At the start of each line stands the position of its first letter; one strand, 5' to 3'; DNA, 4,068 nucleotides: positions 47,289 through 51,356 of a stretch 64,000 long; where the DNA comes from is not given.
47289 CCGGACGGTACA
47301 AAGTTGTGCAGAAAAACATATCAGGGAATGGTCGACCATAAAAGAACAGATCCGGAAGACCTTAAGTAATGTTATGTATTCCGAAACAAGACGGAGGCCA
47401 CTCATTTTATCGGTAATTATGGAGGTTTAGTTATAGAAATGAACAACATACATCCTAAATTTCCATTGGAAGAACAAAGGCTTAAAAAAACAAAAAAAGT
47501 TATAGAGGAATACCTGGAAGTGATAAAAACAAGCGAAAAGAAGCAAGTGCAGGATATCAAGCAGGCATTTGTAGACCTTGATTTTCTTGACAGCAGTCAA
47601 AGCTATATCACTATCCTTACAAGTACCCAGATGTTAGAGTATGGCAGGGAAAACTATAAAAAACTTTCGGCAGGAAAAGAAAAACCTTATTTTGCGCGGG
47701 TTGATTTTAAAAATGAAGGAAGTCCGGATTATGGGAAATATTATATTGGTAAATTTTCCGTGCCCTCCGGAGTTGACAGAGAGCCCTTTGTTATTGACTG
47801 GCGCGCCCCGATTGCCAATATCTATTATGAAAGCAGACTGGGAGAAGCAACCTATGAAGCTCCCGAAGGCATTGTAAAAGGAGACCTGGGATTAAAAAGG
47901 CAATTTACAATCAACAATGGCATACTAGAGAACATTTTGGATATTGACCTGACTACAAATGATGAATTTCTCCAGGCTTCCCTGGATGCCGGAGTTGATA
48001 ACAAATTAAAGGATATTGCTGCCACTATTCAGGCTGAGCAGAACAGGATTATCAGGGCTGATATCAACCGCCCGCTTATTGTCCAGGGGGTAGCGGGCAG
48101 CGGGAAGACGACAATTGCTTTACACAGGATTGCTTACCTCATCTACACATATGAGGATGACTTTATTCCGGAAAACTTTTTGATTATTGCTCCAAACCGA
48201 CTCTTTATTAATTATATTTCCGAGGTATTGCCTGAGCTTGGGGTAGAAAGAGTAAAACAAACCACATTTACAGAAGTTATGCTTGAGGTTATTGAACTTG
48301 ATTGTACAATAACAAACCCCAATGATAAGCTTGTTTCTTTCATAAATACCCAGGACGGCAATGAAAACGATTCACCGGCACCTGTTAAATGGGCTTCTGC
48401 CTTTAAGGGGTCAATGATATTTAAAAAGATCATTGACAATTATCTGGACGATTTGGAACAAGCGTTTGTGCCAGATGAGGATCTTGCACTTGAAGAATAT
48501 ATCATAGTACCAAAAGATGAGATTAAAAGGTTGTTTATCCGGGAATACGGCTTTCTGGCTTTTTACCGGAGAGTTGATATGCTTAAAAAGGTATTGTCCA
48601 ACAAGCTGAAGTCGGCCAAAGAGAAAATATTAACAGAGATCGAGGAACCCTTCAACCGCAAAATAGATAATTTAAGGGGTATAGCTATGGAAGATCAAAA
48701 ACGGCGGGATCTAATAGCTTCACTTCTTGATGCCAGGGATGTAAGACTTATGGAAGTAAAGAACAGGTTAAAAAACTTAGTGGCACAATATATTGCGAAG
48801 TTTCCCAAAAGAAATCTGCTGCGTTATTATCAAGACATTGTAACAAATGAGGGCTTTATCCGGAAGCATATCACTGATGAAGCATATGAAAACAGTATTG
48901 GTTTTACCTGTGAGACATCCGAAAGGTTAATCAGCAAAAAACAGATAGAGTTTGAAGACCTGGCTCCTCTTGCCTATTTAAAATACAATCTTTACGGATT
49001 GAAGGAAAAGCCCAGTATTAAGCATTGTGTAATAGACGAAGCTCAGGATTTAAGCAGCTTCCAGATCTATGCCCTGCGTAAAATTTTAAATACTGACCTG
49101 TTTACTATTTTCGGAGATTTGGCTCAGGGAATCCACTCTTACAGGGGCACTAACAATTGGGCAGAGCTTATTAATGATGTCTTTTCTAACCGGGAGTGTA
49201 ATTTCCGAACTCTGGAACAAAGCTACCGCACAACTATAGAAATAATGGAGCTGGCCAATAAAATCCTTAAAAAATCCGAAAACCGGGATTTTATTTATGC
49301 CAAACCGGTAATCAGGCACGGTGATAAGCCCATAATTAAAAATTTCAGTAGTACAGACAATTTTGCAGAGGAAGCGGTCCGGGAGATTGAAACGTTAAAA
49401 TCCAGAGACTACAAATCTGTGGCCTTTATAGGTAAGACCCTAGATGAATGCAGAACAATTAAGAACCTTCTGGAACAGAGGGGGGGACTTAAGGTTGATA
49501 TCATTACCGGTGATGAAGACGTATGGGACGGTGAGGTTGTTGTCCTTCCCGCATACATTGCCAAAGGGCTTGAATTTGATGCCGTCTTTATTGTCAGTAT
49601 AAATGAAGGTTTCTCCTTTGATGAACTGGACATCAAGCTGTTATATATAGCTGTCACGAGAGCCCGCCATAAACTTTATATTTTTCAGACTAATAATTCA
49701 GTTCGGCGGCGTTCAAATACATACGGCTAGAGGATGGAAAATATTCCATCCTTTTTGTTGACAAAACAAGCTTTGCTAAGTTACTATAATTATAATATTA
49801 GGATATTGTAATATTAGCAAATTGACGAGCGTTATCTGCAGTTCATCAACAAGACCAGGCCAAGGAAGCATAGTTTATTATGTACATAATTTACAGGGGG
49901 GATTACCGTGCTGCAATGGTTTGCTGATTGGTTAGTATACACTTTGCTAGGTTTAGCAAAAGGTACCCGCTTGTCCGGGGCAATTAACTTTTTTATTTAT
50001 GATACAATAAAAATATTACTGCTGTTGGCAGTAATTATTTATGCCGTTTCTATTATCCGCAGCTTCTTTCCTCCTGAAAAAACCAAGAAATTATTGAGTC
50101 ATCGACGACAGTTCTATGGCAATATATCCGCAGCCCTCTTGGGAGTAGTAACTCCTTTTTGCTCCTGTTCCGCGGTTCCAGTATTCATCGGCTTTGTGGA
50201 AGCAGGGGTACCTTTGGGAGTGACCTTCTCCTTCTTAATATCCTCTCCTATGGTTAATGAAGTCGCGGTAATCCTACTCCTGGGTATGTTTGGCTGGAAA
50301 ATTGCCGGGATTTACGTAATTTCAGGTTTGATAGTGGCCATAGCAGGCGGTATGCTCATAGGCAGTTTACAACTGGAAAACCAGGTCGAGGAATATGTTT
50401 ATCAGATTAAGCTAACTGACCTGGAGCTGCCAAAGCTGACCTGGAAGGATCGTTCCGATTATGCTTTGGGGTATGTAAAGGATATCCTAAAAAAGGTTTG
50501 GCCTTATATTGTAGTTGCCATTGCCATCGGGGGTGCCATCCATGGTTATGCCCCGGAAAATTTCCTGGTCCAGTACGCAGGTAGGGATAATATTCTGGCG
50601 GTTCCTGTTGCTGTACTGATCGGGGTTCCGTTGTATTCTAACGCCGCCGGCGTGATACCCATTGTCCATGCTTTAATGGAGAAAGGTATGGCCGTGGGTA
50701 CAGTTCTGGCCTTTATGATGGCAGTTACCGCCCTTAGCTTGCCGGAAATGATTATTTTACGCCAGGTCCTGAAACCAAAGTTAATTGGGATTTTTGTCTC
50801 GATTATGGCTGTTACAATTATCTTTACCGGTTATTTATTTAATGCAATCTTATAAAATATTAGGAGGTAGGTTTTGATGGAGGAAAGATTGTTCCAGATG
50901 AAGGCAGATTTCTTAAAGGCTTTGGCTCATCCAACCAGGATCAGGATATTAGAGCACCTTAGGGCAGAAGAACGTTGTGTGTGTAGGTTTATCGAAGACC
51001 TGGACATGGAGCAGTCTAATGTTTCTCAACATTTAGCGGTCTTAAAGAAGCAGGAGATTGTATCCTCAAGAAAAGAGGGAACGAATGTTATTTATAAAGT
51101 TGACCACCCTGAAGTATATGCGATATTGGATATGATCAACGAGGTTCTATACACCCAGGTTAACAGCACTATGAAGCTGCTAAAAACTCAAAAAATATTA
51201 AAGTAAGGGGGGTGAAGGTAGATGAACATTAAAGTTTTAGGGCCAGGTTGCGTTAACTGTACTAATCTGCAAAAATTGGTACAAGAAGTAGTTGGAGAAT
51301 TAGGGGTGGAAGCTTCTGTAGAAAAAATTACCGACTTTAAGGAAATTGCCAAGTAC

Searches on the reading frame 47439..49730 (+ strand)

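Call 75: search_protein_families(library=pfam, max_evalue=0.00001, proteins=[window:47439-49730:+])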
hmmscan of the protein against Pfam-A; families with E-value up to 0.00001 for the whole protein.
window:47439-49730:+ (763 aa): 5 families
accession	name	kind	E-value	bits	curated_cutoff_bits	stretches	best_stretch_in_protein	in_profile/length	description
PF00580.27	UvrD-helicase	-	6.1e-14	52.8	23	1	199-572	3-259/271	UvrD/REP helicase N-terminal domain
PF13361.12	UvrD_C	-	3.2e-12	47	25.6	1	708-751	295-348/350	UvrD-like helicase C-terminal domain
PF13538.12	UvrD_C_2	-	1.5e-11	44.4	27.4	1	702-748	4-51/52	UvrD-like helicase C-terminal domain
PF01443.25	Viral_helicase1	-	1.6e-10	41.7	21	0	527-587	60-120/228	Viral superfamily 1 RNA helicase core domain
PF13245.12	AAA_19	-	4.4e-08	33.8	25.1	1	202-566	2-131/134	AAA domain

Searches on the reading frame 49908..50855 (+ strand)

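Call 75: search_protein_families(library=pfam, max_evalue=0.00001, proteins=[window:49908-50855:+])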
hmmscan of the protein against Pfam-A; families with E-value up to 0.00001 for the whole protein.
window:49908-50855:+ (315 aa): 1 family
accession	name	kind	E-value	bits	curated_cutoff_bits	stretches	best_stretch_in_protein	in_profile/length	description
PF03773.19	ArsP_1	-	5.5e-81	272.4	32.3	1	22-312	2-293/294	Predicted permease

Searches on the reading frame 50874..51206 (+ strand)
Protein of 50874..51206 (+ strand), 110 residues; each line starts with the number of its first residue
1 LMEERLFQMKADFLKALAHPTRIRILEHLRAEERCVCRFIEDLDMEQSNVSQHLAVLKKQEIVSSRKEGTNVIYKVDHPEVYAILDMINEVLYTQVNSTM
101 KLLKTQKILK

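Call 75: search_protein_families(library=pfam, max_evalue=0.00001, proteins=[window:50874-51206:+])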
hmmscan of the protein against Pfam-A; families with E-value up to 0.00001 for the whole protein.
window:50874-51206:+ (110 aa): 2 families
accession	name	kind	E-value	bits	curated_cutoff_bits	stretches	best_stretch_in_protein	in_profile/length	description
PF01022.26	HTH_5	-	5.6e-14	52.2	22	1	19-65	1-47/47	Bacterial regulatory protein, arsR family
PF12840.13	HTH_20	-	1e-08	35.4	27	1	17-64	1-49/51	Helix-turn-helix domain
